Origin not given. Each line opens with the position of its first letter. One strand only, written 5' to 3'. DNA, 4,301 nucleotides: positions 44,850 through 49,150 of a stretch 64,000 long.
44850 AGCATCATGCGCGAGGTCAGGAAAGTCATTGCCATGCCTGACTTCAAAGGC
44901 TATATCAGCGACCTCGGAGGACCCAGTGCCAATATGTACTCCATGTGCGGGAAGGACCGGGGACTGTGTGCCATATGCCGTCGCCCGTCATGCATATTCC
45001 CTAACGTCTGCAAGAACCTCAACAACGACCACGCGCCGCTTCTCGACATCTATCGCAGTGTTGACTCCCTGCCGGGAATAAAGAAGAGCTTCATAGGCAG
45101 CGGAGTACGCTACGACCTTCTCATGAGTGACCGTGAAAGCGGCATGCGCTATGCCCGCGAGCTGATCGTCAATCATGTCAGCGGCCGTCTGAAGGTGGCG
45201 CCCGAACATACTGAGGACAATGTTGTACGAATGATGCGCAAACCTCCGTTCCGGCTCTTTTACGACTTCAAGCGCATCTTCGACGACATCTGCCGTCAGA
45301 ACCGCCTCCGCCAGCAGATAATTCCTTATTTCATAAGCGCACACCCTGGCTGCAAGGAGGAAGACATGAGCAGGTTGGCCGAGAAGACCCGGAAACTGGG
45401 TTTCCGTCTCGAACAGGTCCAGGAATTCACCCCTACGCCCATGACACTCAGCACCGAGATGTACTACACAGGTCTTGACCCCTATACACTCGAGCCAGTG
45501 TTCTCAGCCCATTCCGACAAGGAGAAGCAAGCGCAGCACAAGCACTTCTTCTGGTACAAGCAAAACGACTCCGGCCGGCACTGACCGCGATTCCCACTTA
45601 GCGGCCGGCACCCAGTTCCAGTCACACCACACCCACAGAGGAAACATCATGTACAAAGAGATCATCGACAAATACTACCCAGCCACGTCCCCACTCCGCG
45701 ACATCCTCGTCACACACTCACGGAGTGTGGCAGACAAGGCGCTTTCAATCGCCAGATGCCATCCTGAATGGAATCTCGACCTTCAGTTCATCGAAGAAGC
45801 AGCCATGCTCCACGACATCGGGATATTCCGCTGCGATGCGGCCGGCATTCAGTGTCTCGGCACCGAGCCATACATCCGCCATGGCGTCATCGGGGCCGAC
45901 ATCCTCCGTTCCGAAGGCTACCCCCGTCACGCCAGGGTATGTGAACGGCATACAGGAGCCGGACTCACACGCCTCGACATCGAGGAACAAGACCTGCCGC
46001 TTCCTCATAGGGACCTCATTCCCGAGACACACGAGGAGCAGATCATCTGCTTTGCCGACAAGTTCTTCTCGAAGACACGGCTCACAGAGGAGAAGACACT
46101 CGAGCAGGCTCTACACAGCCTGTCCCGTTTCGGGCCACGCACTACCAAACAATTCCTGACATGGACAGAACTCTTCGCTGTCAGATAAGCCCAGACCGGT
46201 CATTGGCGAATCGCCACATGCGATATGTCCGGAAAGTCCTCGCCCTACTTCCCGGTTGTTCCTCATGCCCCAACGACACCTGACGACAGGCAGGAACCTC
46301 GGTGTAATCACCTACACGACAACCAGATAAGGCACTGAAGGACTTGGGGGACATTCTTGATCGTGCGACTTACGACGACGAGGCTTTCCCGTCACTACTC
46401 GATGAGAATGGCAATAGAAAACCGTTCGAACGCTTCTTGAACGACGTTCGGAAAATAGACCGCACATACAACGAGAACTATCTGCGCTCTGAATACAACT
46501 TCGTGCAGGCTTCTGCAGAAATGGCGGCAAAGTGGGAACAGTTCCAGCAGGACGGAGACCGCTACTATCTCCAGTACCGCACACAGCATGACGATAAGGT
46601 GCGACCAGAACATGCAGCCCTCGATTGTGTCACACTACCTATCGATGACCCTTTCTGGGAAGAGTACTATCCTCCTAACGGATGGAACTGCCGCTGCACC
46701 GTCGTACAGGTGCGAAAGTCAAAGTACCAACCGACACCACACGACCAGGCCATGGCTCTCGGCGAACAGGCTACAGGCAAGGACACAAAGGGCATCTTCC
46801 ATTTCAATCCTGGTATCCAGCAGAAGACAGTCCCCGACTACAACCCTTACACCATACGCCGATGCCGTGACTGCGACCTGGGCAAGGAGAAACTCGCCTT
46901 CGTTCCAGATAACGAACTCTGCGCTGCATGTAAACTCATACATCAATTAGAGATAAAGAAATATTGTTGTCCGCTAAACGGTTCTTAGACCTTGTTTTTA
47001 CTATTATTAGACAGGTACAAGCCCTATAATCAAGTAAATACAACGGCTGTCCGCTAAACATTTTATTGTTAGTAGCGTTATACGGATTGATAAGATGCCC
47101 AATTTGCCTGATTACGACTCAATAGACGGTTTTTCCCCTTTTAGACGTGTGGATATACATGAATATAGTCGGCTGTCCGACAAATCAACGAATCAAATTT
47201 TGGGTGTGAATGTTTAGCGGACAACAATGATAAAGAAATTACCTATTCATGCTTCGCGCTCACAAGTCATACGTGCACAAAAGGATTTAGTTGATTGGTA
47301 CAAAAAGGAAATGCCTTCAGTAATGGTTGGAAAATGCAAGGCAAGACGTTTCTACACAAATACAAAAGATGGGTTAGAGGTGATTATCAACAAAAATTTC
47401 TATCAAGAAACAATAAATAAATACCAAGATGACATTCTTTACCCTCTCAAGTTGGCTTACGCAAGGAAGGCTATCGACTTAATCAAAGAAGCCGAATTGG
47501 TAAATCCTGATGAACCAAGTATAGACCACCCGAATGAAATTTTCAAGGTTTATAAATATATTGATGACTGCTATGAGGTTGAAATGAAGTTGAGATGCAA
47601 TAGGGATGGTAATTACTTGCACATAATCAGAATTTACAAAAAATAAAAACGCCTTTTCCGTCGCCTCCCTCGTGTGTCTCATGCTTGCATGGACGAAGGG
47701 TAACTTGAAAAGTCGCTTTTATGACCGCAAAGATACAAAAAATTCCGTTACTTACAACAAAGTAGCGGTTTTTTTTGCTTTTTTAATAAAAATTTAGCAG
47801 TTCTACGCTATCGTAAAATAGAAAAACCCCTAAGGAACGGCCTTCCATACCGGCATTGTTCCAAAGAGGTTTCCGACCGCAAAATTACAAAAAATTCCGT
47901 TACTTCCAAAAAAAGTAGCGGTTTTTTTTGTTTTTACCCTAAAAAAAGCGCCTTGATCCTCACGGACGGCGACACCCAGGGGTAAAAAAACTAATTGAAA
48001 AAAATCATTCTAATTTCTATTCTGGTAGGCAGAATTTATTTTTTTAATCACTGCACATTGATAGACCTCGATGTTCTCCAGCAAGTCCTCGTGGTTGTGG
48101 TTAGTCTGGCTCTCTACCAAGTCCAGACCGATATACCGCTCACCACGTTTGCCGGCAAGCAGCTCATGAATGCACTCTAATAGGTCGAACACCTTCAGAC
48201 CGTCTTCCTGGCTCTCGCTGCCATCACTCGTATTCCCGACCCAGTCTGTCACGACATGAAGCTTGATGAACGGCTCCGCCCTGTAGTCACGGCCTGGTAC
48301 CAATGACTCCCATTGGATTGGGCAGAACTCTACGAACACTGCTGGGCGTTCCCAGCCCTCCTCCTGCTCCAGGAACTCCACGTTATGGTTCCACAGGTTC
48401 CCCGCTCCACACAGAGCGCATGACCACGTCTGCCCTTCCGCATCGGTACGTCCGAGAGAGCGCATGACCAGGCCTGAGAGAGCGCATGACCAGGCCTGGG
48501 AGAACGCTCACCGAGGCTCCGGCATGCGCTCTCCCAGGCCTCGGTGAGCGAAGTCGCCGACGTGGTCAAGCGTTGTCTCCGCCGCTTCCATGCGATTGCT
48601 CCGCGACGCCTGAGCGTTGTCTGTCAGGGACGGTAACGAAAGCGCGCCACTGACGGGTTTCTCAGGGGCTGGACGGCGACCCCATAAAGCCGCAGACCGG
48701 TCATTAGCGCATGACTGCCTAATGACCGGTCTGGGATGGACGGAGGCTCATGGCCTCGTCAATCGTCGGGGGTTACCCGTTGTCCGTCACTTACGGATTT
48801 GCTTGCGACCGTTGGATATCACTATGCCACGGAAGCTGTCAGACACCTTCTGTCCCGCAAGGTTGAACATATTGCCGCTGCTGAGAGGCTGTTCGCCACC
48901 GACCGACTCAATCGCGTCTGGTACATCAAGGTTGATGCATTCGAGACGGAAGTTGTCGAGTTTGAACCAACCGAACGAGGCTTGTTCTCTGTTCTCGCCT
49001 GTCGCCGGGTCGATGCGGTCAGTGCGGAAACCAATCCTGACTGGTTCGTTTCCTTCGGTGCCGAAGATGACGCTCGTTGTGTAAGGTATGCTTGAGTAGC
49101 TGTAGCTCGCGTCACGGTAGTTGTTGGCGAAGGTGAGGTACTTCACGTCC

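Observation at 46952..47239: A MITE insertion has split one gene into two ORFs and created the second ORF's start codon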

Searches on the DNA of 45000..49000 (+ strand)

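Call 7: search_rna_families(source=window, start=45000, end=49000, threshold=evalue, max_evalue=1)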
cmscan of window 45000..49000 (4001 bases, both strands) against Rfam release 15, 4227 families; matches with E-value up to 1: 4.
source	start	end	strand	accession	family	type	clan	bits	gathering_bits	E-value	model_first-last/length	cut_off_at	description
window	48470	48541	-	RF03703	mir-3622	Gene; miRNA;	-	27.7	78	0.05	1-84/84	no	mir-3622 microRNA precursor family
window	48472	48539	+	RF03703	mir-3622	Gene; miRNA;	-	25.1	78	0.22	1-84/84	no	mir-3622 microRNA precursor family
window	48464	48546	-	RF03192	mir-6794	Gene; miRNA;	-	24.6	74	0.2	1-62/62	no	mir-6794 microRNA precursor family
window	47728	47935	+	RF01819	RsaD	Gene; sRNA;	-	24.5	50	0.26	1-189/189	no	RNA Staph. aureus D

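Call 15: search_dna_similar(query=window:46963-47228:+, collection=plasmids, mode=distant, max_evalue=0.01)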
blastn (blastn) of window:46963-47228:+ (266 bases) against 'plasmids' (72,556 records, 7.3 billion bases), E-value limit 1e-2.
No match.

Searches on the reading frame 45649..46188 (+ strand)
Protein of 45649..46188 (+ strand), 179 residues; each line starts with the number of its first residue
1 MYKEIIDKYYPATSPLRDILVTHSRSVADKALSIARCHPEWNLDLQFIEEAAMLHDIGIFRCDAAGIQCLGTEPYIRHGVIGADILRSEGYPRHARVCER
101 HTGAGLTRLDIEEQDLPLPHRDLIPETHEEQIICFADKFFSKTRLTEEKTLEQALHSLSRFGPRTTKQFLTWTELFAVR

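Call 46: find_encoding_contigs(protein=window:45649-46188:+, flank=6000, max_places=8)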
Protein window:45649-46188:+ (179 aa): 1 contig read that carries it; 1 place shown.
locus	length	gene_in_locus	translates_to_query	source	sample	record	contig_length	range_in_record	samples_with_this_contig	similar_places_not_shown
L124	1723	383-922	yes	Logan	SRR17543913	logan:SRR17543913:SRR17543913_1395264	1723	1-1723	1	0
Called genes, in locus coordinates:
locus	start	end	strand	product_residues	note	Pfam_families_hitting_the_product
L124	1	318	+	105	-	?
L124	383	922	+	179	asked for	PF01966:HD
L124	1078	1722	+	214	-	PF04233:Phage_Mu_F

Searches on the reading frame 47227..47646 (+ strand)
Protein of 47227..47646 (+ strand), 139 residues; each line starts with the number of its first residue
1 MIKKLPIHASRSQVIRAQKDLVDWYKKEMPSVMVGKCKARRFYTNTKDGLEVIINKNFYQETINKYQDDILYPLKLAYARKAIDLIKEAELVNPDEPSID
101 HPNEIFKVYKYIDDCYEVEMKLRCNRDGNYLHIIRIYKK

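Call 8: search_protein_families(library=pfam, proteins=[window:47227-47643:+], max_evalue=1)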
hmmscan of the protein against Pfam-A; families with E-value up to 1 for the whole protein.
seq(139 aa): 1 family
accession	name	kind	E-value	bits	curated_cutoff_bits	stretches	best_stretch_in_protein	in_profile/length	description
PF18798.6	LPD3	-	0.0037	17.9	27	1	40-129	20-111/114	Large polyvalent protein-associated domain 3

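Call 28: find_encoding_contigs(protein=window:47227-47646:+, flank=6000, max_places=6)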
Protein window:47227-47646:+ (139 aa): 1 contig read that carries it; 1 place shown.
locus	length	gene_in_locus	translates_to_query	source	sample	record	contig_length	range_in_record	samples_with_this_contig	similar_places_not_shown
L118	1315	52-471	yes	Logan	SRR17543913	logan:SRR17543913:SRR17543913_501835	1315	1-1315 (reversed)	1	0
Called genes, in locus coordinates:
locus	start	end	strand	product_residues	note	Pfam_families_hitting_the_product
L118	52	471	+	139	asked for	-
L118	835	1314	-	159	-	?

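Call 61: search_solved_structures(query=window:47227-47643:+, max_evalue=10)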
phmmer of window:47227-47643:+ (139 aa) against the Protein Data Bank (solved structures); distinct sequences matched with E-value up to 10: 4.
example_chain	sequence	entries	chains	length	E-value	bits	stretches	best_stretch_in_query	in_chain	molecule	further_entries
7uv8_V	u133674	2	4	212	0.19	14.9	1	35-89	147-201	E3 ubiquitin-protein ligase BRE1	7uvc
7u4c_A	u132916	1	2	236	0.5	13.5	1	42-83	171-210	Chaperone protein HtpG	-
9r0w_A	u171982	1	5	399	0.74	13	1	20-75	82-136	Sll1902 protein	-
6zne_A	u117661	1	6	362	1.3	12.2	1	67-125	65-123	Malate dehydrogenase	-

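Call 64: predict_structure(alignment_id=A2)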
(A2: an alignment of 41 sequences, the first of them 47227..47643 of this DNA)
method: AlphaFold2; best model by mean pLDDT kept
length: 139 residues; sequences in the alignment: 41
mean_pLDDT: 90.0   pTM: 0.82
mean pLDDT of the five models: 90.0, 89.9, 89.2, 88.8, 88.5
residues with pLDDT >= 90: 101; 70-90: 30; 50-70: 2; < 50: 6
segments of 3 or more residues with pLDDT < 50: 1-6
pLDDT, mean of each block of 10 residues (from residue 1): 54 92 96 91 96 96 89 95 97 87 87 95 91 93
secondary structure, 60 per line:
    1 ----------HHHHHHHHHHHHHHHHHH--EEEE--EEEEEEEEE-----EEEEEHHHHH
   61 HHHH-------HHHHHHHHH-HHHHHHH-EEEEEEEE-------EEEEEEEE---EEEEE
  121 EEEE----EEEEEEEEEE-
elements in order: H11-28 E31-34 E37-45 E51-55 H56-64 H72-80 H82-88 E90-97 E105-112 E116-124 E129-138

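Call 67: fold_search(model_id=the predicted structure, library=pdb)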
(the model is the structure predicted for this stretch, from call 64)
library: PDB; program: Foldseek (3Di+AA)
matches with E <= 10: 770; with E <= 0.001: 0
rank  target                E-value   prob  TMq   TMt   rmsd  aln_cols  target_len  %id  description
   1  5tph_B                1.0e-02  0.69  0.26  0.29  16.9       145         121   10  Crystal structure of a de novo designed protein homodimer with curved beta-sheet (released 2017-01-25)
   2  5u35_B                1.3e-02  0.66  0.26  0.29  16.5       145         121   10  Crystal structure of a de novo designed protein with curved beta-sheet (released 2017-01-25)
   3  5tph_A                3.7e-02  0.41  0.25  0.27  17.0       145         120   10  Crystal structure of a de novo designed protein homodimer with curved beta-sheet (released 2017-01-25)
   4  5tpj                  3.9e-02  0.41  0.24  0.27  16.5       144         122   10  Crystal structure of a de novo designed protein with curved beta-sheet (released 2017-01-25)
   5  5ts4_A                5.6e-02  0.54  0.27  0.33  14.0       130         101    9  Crystal structure of a de novo designed protein with curved beta-sheet (released 2017-01-25)
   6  5trv                  7.0e-02  0.41  0.25  0.29  17.0       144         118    9  Crystal structure of a de novo designed protein with curved beta-sheet (released 2017-01-25)
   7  5u35_A                7.0e-02  0.33  0.25  0.27  16.7       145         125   12  Crystal structure of a de novo designed protein with curved beta-sheet (released 2017-01-25)
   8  8ese_Z                7.5e-02  0.35  0.26  0.20  16.1       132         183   13  Crystal structure of human Vps29 bound to a peptide from Vps35L (released 2023-05-24)
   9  6of8_F                8.4e-02  0.15  0.20  0.22  16.2       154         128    9  Structure of Thr354Asn, Glu355Gln, Thr412Asn, Ile414Met, Ile464His, and Phe467Met mutant human CamKII-alpha hub domain (released 2019-04-17)
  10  4orl                  9.4e-02  0.47  0.29  0.35  14.1       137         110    9  Crystal structure of a DUF4783 family protein (BACOVA_04304) from Bacteroides ovatus ATCC 8483 at 1.40 A resolution (released 2014-03-05)
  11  6w3f_B                9.4e-02  0.25  0.23  0.26  13.8       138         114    6  Rd1NTF2_05_I64F_A80G_T94P_D101K_L106W (released 2020-04-15)
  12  2qgu                  1.0e-01  0.35  0.25  0.21   7.2        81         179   14  Three-dimensional structure of the phospholipid-binding protein from Ralstonia solanacearum Q8XV73_RALSQ in complex with (released 2007-07-24)
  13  5w8m_E                1.1e-01  0.10  0.17  0.14  16.5       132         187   14  Crystal structure of Chaetomium thermophilum Vps29 (released 2018-06-13)
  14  8ttd_A                1.1e-01  0.33  0.26  0.21  15.9       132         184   14  Structure of VPS29 complexed with Fam21A repeat 21 (1328-1341) (released 2024-08-21)
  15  5xcj_B                1.4e-01  0.20  0.24  0.19  16.0       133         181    9  Crystal structure of Vps29 single mutant (D62A) from Entamoeba histolytica (released 2017-10-18)
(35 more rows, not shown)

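Call 68: fold_search(model_id=the predicted structure, library=viral)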
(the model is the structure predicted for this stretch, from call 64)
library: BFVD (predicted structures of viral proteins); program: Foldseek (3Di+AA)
matches with E <= 10: 1140; with E <= 0.001: 3
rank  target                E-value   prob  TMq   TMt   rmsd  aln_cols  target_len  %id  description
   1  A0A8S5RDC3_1          1.9e-05  1.00  0.62  0.08   5.1       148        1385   14  Crystallin beta/gamma motif-containing protein [virus sp. ctd0M1]
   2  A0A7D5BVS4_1          1.9e-04  1.00  0.62  0.10   3.7       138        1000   17  (no name in the UniProt tables at hand)
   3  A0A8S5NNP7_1          5.9e-04  1.00  0.61  0.09   4.1       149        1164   11  EF-hand domain-containing protein [Myoviridae sp. ctagO6]
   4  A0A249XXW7            1.1e-02  0.87  0.28  0.32  11.5       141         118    8  Uncharacterized protein [Enterococcus phage EF1]
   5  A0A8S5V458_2          1.3e-02  0.97  0.41  0.08   8.5       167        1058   14  PolyVal ADP-Ribosyltransferase [Myoviridae sp. ct8iP21]
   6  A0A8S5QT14            1.3e-02  0.85  0.36  0.07   9.8       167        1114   10  ParB ddrB-like ParB superfamily domain [Podoviridae sp. cta463]
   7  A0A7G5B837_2          2.1e-02  0.99  0.55  0.09   4.0       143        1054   15  Uncharacterized protein [Ralstonia phage Alix]
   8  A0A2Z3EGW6            2.7e-02  0.25  0.22  0.14  16.1       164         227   10  (no name in the UniProt tables at hand)
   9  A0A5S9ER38            3.0e-02  0.41  0.26  0.13  19.1       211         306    8  Uncharacterized protein [Tenacibaculum phage PTm1]
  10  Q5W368                3.9e-02  0.57  0.29  0.30   9.0       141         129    9  Uncharacterized protein [Sulfolobus islandicus rod-shaped virus 1]
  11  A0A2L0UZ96            4.9e-02  0.28  0.26  0.06  22.9       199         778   10  Zeta toxin domain-containing protein [Agrobacterium phage Atu_ph07]
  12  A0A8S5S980            5.2e-02  0.96  0.37  0.40   4.9        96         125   16  Uncharacterized protein [Phage sp. ctGns7]
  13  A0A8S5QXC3            5.2e-02  0.51  0.27  0.27  13.9       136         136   13  Uncharacterized protein [Myoviridae sp. ctcPl3]
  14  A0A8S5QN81            5.8e-02  0.12  0.16  0.13  18.2       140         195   12  Uncharacterized protein [Siphoviridae sp. cttOT32]
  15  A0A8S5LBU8            7.8e-02  0.77  0.41  0.28   8.8       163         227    9  cAMP-activated global transcriptional regulator [Siphoviridae sp. ctt5z12]
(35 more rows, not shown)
